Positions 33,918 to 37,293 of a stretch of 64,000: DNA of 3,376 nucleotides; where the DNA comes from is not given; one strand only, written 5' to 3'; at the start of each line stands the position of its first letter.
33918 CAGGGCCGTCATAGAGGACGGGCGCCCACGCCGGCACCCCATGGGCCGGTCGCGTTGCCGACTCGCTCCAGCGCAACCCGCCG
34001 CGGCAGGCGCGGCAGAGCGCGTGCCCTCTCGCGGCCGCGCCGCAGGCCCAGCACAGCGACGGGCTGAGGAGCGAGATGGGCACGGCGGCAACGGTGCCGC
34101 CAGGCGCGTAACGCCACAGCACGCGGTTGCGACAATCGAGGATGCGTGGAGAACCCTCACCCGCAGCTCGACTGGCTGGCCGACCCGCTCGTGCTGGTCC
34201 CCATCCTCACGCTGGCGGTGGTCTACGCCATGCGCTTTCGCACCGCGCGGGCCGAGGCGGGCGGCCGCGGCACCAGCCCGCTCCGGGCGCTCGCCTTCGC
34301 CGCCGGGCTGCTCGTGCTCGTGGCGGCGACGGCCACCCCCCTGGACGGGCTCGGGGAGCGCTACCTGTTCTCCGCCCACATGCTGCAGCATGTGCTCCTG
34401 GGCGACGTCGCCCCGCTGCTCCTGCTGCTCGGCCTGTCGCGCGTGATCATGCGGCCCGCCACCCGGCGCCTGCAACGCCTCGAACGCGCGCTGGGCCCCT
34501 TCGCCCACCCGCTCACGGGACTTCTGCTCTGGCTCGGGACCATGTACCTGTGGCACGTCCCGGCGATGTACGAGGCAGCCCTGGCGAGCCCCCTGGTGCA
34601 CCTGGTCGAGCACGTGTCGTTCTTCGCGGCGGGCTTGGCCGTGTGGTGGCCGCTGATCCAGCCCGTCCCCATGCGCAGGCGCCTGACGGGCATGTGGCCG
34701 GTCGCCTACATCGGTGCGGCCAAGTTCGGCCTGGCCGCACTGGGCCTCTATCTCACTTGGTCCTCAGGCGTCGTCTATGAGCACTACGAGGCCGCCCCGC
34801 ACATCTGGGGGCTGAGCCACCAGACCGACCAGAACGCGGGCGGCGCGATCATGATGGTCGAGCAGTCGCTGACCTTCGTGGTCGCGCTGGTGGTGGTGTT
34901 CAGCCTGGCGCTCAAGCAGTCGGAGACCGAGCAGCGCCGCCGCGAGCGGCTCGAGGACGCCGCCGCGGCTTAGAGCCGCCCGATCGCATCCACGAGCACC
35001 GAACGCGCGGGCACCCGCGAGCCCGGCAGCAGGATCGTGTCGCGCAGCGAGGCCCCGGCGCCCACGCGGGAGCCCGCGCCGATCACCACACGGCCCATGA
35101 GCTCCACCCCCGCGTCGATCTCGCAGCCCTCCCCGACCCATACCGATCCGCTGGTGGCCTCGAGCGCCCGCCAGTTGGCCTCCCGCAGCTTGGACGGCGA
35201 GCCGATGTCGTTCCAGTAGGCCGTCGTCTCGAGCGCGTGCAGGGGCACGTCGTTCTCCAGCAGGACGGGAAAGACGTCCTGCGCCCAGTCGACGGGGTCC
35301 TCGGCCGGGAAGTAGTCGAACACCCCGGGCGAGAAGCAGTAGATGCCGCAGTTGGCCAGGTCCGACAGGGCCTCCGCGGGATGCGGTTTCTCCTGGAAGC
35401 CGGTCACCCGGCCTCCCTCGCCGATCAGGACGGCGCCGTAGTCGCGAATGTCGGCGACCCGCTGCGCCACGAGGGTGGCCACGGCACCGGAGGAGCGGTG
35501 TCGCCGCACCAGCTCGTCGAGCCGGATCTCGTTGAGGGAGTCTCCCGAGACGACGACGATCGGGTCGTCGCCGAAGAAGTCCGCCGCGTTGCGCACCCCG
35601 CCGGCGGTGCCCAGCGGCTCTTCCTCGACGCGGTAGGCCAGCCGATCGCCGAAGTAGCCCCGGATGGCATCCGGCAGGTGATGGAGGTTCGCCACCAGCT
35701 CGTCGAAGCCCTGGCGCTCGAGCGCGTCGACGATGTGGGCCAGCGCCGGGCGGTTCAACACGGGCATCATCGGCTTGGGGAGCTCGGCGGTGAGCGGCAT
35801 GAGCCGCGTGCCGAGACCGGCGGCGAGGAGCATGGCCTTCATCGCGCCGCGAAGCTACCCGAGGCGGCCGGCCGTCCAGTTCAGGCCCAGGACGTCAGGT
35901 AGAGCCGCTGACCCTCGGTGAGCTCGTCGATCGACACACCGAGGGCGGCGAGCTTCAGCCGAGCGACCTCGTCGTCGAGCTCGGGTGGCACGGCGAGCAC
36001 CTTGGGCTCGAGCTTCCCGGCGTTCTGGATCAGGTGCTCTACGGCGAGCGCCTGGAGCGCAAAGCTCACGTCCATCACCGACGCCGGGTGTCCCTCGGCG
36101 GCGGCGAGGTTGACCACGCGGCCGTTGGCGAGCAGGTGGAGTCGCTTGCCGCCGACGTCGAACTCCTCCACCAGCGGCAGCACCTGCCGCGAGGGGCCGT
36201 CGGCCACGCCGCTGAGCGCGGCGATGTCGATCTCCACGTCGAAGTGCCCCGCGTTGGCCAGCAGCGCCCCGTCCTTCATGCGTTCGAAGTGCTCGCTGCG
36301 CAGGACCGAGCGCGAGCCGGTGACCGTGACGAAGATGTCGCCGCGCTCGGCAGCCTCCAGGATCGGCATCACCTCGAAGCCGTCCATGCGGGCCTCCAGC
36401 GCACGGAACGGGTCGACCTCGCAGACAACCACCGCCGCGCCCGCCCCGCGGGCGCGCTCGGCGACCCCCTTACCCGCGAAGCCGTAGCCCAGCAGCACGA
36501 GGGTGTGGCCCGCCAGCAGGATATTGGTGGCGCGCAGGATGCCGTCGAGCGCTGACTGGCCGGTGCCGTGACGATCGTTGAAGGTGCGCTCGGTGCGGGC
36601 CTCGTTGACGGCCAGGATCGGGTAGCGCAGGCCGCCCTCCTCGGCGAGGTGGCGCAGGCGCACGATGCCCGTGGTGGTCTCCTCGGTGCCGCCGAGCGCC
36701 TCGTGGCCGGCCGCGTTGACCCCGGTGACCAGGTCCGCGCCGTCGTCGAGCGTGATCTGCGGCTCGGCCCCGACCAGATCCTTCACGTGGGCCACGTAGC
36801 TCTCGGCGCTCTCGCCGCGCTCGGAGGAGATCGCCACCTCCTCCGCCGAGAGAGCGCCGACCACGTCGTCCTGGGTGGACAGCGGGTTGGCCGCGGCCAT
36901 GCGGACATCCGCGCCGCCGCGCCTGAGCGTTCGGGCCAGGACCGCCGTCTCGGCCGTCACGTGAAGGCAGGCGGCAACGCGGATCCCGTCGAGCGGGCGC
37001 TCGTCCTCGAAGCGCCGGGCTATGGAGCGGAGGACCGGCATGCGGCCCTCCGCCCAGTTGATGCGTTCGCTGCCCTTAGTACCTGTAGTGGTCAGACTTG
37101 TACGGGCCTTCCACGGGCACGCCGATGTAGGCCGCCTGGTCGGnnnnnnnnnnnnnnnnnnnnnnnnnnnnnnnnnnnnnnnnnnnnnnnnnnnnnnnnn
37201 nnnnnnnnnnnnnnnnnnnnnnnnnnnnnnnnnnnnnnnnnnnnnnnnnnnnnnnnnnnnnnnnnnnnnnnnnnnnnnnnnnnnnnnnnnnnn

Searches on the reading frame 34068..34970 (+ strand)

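Call 97: search_protein_families(library=pfam, proteins=[window:34068-34970:+], max_evalue=0.0001)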
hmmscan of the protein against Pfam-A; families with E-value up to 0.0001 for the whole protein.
window:34068-34970:+ (301 aa): 1 family
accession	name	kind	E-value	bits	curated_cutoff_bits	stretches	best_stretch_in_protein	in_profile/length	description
PF09678.15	Caa3_CtaG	-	8.9e-54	182.8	27.7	1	51-280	1-233/237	Cytochrome c oxidase caa3 assembly factor (Caa3_CtaG)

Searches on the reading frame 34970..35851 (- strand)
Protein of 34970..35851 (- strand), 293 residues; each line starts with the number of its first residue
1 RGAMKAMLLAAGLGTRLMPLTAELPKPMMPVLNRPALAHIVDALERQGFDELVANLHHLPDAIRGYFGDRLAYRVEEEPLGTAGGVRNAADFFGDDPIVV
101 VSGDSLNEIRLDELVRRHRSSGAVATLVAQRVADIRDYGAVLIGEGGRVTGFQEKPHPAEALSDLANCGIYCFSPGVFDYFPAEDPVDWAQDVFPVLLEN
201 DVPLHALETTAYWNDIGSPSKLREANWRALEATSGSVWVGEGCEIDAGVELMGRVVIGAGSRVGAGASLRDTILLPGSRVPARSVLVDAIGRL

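Call 97: search_protein_families(library=pfam, proteins=[window:34970-35851:-], max_evalue=0.0001)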
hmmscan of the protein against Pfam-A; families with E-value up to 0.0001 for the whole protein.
window:34970-35851:- (293 aa): 3 families
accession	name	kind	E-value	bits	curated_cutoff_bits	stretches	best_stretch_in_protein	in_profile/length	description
PF00483.29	NTP_transferase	-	1.4e-43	149.7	21.2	1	5-227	1-240/245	Nucleotidyl transferase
PF12804.13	NTP_transf_3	-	2e-10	41.5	27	1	6-129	1-123/160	MobA-like NTP transferase domain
PF00132.30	Hexapep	-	8.1e-08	32.1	27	1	237-269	2-34/36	Bacterial transferase hexapeptide (six repeats)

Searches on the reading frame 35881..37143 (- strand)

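Call 97: search_protein_families(library=pfam, proteins=[window:35881-37143:-], max_evalue=0.0001)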
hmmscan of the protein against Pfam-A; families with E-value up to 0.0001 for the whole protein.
window:35881-37143:- (420 aa): 4 families
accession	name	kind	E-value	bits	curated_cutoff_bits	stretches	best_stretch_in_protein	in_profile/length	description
PF05221.23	AdoHcyase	-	2.4e-50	171.8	25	2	23-143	12-137/299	S-adenosyl-L-homocysteine hydrolase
PF00670.27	AdoHcyase_NAD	-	8.9e-45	153.2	27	1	192-350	3-161/162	S-adenosyl-L-homocysteine hydrolase, NAD binding domain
PF02826.25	2-Hacid_dh_C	-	1.1e-07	31.9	25.1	1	209-300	33-128/178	D-isomer specific 2-hydroxyacid dehydrogenase, NAD binding domain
PF07991.19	KARI_N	-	2.5e-06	27.6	20.6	1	210-306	2-102/165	Acetohydroxy acid isomeroreductase, NADPH-binding domain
